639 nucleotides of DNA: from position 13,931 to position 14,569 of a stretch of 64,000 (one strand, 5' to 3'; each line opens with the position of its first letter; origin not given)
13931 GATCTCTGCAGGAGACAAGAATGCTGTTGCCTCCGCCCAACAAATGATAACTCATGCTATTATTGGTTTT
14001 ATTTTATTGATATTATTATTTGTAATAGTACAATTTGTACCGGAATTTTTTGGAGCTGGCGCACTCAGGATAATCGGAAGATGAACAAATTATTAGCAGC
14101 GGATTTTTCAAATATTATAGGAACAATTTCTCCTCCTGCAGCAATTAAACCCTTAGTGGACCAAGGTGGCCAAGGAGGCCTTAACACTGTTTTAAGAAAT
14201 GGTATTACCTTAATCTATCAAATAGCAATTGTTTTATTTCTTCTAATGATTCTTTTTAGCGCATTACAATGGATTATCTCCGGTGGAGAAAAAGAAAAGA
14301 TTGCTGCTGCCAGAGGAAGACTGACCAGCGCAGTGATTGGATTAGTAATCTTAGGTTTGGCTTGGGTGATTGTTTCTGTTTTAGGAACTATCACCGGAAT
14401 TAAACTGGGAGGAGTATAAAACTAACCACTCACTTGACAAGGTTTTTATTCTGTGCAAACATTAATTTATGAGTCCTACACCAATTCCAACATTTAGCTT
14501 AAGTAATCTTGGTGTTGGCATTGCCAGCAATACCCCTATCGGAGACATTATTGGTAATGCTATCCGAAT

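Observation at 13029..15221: Six tandem, strongly diverged pilin-like paralogs with a conserved SGGEKEK loop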

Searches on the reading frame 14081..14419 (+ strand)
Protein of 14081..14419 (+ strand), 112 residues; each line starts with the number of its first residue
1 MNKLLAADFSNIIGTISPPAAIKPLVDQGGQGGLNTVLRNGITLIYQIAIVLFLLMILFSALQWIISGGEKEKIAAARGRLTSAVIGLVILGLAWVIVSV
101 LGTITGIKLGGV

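Call 3: search_protein_families(library=pfam, proteins=[window:14081-14419:+], max_evalue=1)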
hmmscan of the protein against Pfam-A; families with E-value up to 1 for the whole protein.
window:14081-14419:+ (112 aa): 4 families
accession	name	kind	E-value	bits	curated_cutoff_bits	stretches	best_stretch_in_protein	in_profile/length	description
PF18895.5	T4SS_pilin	-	8.2e-13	48.7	26.6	1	31-101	2-71/71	Type IV secretion system pilin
PF19607.4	DUF6112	-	0.0058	16.9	25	1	36-93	14-75/88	Family of unknown function (DUF6112)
PF04956.18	TrbC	-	0.0077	16.9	27.9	1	20-99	23-96/98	TrbC/VIRB2 pilin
PF19706.4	DUF6203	-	0.27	11.6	26.7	1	80-97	12-29/54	Family of unknown function (DUF6203)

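Call 7: search_protein_families(library=ncbifam, proteins=[window:14081-14419:+], max_evalue=0.01)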
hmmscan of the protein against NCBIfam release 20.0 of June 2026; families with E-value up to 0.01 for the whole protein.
window:14081-14419:+ (112 aa): 0 families

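Call 16: find_homologous_proteins(query=window:14081-14416:+, max_evalue=0.001)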
Query window:14081-14416:+ (112 aa): 19 proteins with E <= 0.001 among 59 candidates.
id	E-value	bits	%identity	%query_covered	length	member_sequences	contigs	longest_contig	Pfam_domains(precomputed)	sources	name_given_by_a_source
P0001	4.0e-60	219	100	100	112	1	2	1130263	PF18895.6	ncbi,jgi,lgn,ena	ncbi:MAG: pilin [Microgenomates group bacterium]|jgi:hypothetical protein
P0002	4.4e-43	164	75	100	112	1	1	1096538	PF18895.6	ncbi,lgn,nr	ncbi:MAG: hypothetical protein PHQ59_00745 [Candidatus Daviesbacteria bacterium]|nr:hypothetical pro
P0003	1.6e-42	162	73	99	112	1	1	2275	PF18895.6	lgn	-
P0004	5.4e-40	154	71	96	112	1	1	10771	PF18895.6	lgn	-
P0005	4.5e-39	151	68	99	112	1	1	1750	PF18895.6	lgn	-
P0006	1.8e-38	149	70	99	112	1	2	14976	PF18895.6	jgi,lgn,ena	jgi:hypothetical protein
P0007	1.6e-37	146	66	97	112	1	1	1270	PF18895.6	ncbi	-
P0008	3.9e-36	142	64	97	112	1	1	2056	PF18895.6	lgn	-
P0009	2.5e-35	139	61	97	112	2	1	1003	PF18895.6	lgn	-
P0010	8.8e-35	137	61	97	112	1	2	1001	PF18895.6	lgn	-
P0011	9.7e-35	137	60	100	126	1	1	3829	PF18895.6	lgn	-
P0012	1.6e-34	136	67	88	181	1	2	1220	PF18895.6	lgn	-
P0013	1.9e-34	136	65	96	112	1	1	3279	PF18895.6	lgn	-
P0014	2.2e-34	136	66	97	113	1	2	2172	PF18895.6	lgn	-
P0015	1.9e-33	133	65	88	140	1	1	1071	PF18895.6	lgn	-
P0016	7.9e-33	131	61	97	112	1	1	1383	PF18895.6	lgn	-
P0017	1.3e-27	114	57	97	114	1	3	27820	PF18895.6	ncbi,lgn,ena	-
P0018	5.0e-20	90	60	71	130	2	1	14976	PF18895.6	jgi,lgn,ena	-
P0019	1.6e-10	59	57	41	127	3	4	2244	PF18895.6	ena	-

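Call 18: find_encoding_contigs(protein=P0002, flank=10000, max_places=3)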
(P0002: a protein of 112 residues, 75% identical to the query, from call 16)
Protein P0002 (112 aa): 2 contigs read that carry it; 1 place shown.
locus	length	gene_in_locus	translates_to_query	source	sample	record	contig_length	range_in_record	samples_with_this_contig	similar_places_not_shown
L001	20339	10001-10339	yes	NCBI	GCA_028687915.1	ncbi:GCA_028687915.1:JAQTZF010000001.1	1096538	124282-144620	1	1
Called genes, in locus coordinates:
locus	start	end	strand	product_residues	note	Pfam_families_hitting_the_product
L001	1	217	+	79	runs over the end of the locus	PF18893:DUF5652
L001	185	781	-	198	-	PF01728:FtsJ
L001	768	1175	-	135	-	PF00293:NUDIX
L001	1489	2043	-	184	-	-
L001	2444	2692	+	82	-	-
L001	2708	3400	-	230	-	PF00156:Pribosyltran (weak)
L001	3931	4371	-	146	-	PF01668:SmpB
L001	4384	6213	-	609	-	-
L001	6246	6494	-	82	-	PF18901:DUF5657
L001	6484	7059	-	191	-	-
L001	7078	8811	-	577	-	PF08486:SpoIID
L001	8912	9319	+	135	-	PF18895:T4SS_pilin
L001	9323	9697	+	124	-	PF06664:WLS-like_TM (weak), PF18895:T4SS_pilin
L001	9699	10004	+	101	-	PF18895:T4SS_pilin (weak)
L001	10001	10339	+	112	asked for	PF18895:T4SS_pilin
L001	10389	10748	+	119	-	PF18895:T4SS_pilin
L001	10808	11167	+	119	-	PF18895:T4SS_pilin (weak)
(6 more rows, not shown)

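Call 19: find_encoding_contigs(protein=P0017, flank=10000, max_places=3)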
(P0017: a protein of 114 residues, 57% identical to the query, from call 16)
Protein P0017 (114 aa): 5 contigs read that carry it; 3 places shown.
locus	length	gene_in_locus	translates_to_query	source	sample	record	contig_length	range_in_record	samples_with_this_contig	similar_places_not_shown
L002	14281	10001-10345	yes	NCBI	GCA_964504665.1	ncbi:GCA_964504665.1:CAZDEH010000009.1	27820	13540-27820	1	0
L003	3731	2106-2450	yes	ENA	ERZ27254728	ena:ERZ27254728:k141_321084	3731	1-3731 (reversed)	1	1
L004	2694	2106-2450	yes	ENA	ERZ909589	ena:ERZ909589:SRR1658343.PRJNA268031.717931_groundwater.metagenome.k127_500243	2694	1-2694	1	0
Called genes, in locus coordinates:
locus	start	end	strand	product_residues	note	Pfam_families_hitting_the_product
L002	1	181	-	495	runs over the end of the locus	-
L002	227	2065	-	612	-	PF27421:TP_0855_helical (weak)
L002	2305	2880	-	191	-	PF03703:bPH_2 (weak)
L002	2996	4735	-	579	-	PF08486:SpoIID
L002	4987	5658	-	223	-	PF08843:AbiEii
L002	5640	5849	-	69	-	-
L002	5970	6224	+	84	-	PF04255:DUF433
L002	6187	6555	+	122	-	PF18480:DUF5615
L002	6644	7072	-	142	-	PF01850:PIN (faint), PF13470:PIN_3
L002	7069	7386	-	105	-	PF02604:PhdYeFM_antitox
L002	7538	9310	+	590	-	PF18895:T4SS_pilin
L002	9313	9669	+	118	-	PF18895:T4SS_pilin (weak)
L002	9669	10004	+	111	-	-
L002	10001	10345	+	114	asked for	PF18895:T4SS_pilin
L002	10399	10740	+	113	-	PF18895:T4SS_pilin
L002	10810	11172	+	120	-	PF18895:T4SS_pilin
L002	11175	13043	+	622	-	-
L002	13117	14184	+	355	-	PF02661:Fic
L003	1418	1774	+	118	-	PF18895:T4SS_pilin (weak)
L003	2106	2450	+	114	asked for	PF18895:T4SS_pilin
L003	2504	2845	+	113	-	PF18895:T4SS_pilin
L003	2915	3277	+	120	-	PF18895:T4SS_pilin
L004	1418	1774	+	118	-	PF18895:T4SS_pilin (weak)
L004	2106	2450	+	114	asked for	PF18895:T4SS_pilin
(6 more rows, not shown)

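Call 20: find_encoding_contigs(protein=P0006, flank=10000, max_places=3)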
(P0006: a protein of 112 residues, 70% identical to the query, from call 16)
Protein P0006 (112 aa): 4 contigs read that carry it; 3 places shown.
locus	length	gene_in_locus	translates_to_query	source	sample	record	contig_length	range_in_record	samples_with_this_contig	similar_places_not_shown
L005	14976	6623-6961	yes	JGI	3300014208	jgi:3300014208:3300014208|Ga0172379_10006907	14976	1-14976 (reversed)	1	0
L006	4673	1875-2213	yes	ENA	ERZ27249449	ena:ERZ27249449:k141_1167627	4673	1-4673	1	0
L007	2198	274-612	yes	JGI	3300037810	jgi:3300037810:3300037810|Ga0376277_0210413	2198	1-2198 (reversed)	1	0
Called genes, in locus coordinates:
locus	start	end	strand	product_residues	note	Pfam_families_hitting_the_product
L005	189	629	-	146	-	PF01668:SmpB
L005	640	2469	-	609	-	-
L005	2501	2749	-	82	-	PF18901:DUF5657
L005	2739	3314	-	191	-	-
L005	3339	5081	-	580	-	PF08486:SpoIID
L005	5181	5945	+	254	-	PF18895:T4SS_pilin (weak)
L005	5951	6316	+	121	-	PF06664:WLS-like_TM (weak), PF18895:T4SS_pilin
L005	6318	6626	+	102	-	PF18895:T4SS_pilin (weak)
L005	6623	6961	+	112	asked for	PF18895:T4SS_pilin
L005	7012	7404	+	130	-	PF18895:T4SS_pilin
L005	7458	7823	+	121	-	-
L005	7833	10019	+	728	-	-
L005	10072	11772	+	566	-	-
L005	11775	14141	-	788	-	-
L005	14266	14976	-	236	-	?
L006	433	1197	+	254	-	PF18895:T4SS_pilin (weak)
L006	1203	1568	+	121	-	PF06664:WLS-like_TM (weak), PF18895:T4SS_pilin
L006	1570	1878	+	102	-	PF18895:T4SS_pilin (weak)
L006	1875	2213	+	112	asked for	PF18895:T4SS_pilin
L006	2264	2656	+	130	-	PF18895:T4SS_pilin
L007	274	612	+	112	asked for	PF18895:T4SS_pilin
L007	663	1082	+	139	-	PF18895:T4SS_pilin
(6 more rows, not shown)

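Call 37: predict_structure(alignment_id=A3)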
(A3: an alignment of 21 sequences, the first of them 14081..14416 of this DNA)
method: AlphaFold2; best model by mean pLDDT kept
length: 112 residues; sequences in the alignment: 21
mean_pLDDT: 75.1   pTM: 0.48
mean pLDDT of the five models: 75.1, 74.3, 73.0, 71.0, 68.9
residues with pLDDT >= 90: 11; 70-90: 61; 50-70: 34; < 50: 6
segments of 3 or more residues with pLDDT < 50: 1-4
pLDDT, mean of each block of 10 residues (from residue 1): 50 56 62 73 86 90 84 84 90 86 70 49
secondary structure, 60 per line:
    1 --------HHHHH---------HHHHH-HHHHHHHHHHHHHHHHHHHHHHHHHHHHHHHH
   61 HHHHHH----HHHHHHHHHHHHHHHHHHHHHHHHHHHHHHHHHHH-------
elements in order: H9-13 H23-27 H29-66 H71-105

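Call 41: fold_search(model_id=the predicted structure, library=pdb)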
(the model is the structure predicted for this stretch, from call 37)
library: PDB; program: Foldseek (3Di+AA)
matches with E <= 10: 29; with E <= 0.001: 0
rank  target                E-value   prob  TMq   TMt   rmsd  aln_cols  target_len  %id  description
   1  1skv_A                2.4e+00  0.33  0.28  0.48   5.2        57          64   18  Crystal Structure of D-63 from Sulfolobus Spindle Virus 1 (released 2004-07-13)
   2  8t4j_A                4.1e+00  0.41  0.50  0.12   3.5        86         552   17  Transporter associated with antigen processing (TAP) bound to the 14-mer peptide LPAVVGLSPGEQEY (released 2024-06-19)
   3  9ocg_A                4.1e+00  0.41  0.49  0.12   3.7        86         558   17  Transporter associated with antigen processing (TAP) bound to the viral protein BNLF2a in the inward-facing state (released 2025-09-10)
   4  9n61_A                5.8e+00  0.33  0.51  0.12   3.4        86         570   17  Transporter associated with antigen processing (TAP) bound to the 9-mer peptide RRYQKSTEL and ATP (released 2025-09-03)
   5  6ixg_B                5.8e+00  0.09  0.38  0.23   8.7       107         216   13  Crystal structure of native apo SH3BP5 (P41) (released 2019-03-20)
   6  8c29_Z                6.2e+00  0.12  0.27  0.45   5.4        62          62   13  Cryo-EM structure of photosystem II C2S2 supercomplex from Norway spruce (Picea abies) at 2.8 Angstrom resolution (released 2023-07-26)
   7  7ymi_Z                6.6e+00  0.41  0.40  0.69   2.1        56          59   16  PSII-Pcb Dimer of Acaryochloris Marina (released 2023-08-16)
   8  7a0g_III              7.0e+00  0.18  0.47  0.20   4.8        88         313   17  Structure of the SmhB pore of the tripartite alpha-pore forming toxin, Smh, from Serratia marcescens. (released 2021-03-31)
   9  4biz_D                7.0e+00  0.16  0.37  0.22   3.5        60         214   17  Crystal structure of CpxAHDC (orthorhombic form 2) (released 2014-04-23)
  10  8dfu_0                7.4e+00  0.21  0.44  0.56   4.3        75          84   16  Cryo-EM structure of conjugation pili from Aeropyrum pernix (released 2023-03-22)
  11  5n5e_D                7.4e+00  0.14  0.37  0.41   7.7        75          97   17  Crystal structure of encapsulated ferritin domain from Pyrococcus furiosus PFC_05175 (released 2018-01-24)
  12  5oql_H                7.4e+00  0.11  0.26  0.16   6.6        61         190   20  Cryo-EM structure of the 90S pre-ribosome from Chaetomium thermophilum (released 2017-10-11)
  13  7pi0_Z                7.8e+00  0.14  0.34  0.53   3.8        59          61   17  Unstacked compact Dunaliella PSII (released 2022-08-17)
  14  4biz_B                7.8e+00  0.13  0.35  0.20   5.2        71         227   14  Crystal structure of CpxAHDC (orthorhombic form 2) (released 2014-04-23)
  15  4p3e_C                8.3e+00  0.08  0.28  0.19  15.9        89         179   17  Structure of the human SRP S domain (released 2014-04-16)
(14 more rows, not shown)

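Call 43: search_solved_structures(query=A3, max_evalue=10, show_alignments=2)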
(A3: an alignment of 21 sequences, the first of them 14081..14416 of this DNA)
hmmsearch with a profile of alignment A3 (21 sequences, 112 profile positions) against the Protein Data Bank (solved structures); distinct sequences matched with E-value up to 10: 1.
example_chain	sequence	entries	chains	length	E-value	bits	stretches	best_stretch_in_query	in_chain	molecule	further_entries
3utw_A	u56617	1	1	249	0.73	13.4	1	40-78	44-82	Bacteriorhodopsin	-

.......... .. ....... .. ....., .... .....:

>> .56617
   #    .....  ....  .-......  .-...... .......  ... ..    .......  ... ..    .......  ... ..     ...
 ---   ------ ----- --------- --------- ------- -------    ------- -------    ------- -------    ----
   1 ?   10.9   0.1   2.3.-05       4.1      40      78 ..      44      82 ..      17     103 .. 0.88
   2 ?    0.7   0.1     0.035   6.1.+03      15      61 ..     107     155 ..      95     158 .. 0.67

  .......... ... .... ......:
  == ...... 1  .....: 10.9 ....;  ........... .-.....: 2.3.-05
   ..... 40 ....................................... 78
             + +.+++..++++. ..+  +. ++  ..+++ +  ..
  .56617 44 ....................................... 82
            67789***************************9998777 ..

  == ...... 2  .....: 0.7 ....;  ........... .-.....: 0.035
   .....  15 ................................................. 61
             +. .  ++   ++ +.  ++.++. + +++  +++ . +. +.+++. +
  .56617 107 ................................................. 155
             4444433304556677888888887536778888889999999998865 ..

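Call 62: find_related_loci(query=A2, collection=genome_contigs, flank=5000)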
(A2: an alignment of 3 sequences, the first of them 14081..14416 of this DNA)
Query A2 (112 aa) in genome_contigs; peptide patterns used: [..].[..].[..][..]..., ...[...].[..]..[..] (x = any residue, [..] = any of these).
168 stretches matched a pattern; 10 encode a relative of the query (tblastn E <= 1e-3); 10 distinct loci.
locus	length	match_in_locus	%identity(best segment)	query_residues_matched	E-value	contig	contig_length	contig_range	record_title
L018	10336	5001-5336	75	1-112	3e-50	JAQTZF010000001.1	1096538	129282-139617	MAG: Candidatus Daviesbacteria bacterium isolate STC_54 NODE_2_length_1096538_cov_10.617223_Sandtown_C, whole genome sho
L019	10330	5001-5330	48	1-109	5e-27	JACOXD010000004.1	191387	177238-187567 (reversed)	MAG: Candidatus Daviesbacteria bacterium isolate NC_groundwater_144_Ag_S-0.1um_35_15 S4_GD2017_2_S1_scaffold_129, whole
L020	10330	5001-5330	41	2-109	3e-24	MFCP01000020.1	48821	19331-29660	MAG: Candidatus Daviesbacteria bacterium RIFCSPHIGHO2_01_FULL_40_11 rifcsphigho2_01_scaffold_2712, whole genome shotgun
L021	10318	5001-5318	40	6-109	7e-23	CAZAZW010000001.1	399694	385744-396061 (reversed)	MAG TPA_asm: uncultured Gammaproteobacteria bacterium isolate SRP090828_co2_161 genome assembly, contig: NODE_2_length_3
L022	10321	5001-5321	36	3-109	2e-20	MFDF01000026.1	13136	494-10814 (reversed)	MAG: Candidatus Daviesbacteria bacterium RIFCSPHIGHO2_12_FULL_37_16 rifcsphigho2_12_scaffold_8172, whole genome shotgun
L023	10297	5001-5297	40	13-109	5e-19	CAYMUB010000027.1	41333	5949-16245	MAG TPA_asm: uncultured Gammaproteobacteria bacterium isolate binchicken_co203_488 genome assembly, contig: k141_4555675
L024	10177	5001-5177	42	51-109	2e-12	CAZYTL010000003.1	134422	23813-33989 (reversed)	MAG TPA_asm: uncultured Gammaproteobacteria bacterium isolate SRP323688_co1_138 genome assembly, contig: NODE_245_length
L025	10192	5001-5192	39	34-97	9e-12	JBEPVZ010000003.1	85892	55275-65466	MAG: Candidatus Daviesbacteria bacterium isolate 22E.vamb.044 NODE_224_length_85892_cov_7.097941, whole genome shotgun s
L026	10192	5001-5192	39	34-97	1e-11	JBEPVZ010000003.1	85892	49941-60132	MAG: Candidatus Daviesbacteria bacterium isolate 22E.vamb.044 NODE_224_length_85892_cov_7.097941, whole genome shotgun s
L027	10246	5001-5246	34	9-97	3e-9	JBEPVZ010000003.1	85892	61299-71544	MAG: Candidatus Daviesbacteria bacterium isolate 22E.vamb.044 NODE_224_length_85892_cov_7.097941, whole genome shotgun s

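Call 74: search_protein_families(library=phrogs, proteins=[window:14081-14419:+], max_evalue=0.01)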
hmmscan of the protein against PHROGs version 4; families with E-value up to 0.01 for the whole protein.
window:14081-14419:+ (112 aa): 0 families

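Call 75: search_protein_families(library=ncbifam, proteins=[window:14081-14419:+], max_evalue=0.1)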
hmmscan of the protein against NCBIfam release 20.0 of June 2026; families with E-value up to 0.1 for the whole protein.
window:14081-14419:+ (112 aa): 2 families
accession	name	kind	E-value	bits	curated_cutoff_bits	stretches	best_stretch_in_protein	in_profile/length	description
NF042915.1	MAB_1171c_fam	subfamily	0.035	13.1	100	1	39-106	130-199/362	MAB_1171c family putative transporter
NF045849.1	ICE_MMCAP2_0565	equivalog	0.065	12.9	40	1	43-101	16-76/80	Mbov_0395 family pilin-like conjugal transfer protein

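Call 80: search_protein_families(library=pfam, proteins=[L002:7538-9310:+, L005:5181-5945:+, L019:2896-4311:+, L021:1622-3169:+, L022:2289-3533:+, L025:4926-7115:+, L026:4926-6929:+, L027:4971-5531:+, L021:6375-8141:+], max_evalue=0.01)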
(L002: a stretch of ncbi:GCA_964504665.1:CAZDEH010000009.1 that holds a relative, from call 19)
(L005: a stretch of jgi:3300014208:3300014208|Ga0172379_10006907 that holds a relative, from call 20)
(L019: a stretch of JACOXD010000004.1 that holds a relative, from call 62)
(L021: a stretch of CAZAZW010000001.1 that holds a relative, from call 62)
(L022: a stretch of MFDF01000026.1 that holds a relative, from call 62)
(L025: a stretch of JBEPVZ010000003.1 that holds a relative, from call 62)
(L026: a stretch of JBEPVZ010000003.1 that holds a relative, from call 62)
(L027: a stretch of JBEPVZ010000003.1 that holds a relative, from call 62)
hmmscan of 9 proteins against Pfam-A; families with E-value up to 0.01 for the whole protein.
L002:7538-9310:+ (590 aa): 1 family
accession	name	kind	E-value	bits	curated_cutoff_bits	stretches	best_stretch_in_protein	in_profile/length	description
PF18895.5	T4SS_pilin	-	3.1e-07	30.8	26.6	1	518-579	11-71/71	Type IV secretion system pilin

L005:5181-5945:+ (254 aa): 1 family
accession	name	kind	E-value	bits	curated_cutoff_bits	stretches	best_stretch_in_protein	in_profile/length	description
PF18895.5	T4SS_pilin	-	8.6e-07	29.4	26.6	1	177-242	7-71/71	Type IV secretion system pilin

L019:2896-4311:+ (471 aa): 1 family
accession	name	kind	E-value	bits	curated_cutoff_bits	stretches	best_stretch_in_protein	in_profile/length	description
PF18895.5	T4SS_pilin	-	4.2e-06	27.2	26.6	1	394-458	6-69/71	Type IV secretion system pilin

L021:1622-3169:+ (515 aa): 2 families
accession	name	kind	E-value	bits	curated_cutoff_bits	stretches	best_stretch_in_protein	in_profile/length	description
PF18895.5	T4SS_pilin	-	1.2e-09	38.5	26.6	1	438-504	6-71/71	Type IV secretion system pilin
PF14176.11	YxiJ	-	0.0065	17.5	27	0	93-143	9-59/109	YxiJ-like protein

L022:2289-3533:+ (414 aa): 1 family
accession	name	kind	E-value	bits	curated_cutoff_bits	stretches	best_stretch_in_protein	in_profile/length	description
PF18895.5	T4SS_pilin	-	7.3e-06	26.4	26.6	1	340-402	10-71/71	Type IV secretion system pilin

L025:4926-7115:+ (729 aa): 2 families
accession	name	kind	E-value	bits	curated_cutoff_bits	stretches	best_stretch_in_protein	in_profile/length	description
PF18895.5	T4SS_pilin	-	2.1e-07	31.3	26.6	1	35-91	15-69/71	Type IV secretion system pilin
PF06664.17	WLS-like_TM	-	0.0061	16.3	28.3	1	27-98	148-217/247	Wntless-like, transmembrane domain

L026:4926-6929:+ (667 aa): 2 families
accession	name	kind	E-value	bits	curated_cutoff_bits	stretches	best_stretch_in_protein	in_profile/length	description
PF18895.5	T4SS_pilin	-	1.9e-07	31.5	26.6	1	35-91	15-69/71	Type IV secretion system pilin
PF06664.17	WLS-like_TM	-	0.0057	16.4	28.3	1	21-98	146-217/247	Wntless-like, transmembrane domain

L027:4971-5531:+ (186 aa): 2 families
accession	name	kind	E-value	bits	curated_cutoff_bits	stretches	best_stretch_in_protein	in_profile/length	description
PF18895.5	T4SS_pilin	-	4e-09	36.9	26.6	1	38-95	15-70/71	Type IV secretion system pilin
PF06664.17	WLS-like_TM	-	0.00034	20.5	28.3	1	33-105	148-222/247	Wntless-like, transmembrane domain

L021:6375-8141:+ (588 aa): 0 families
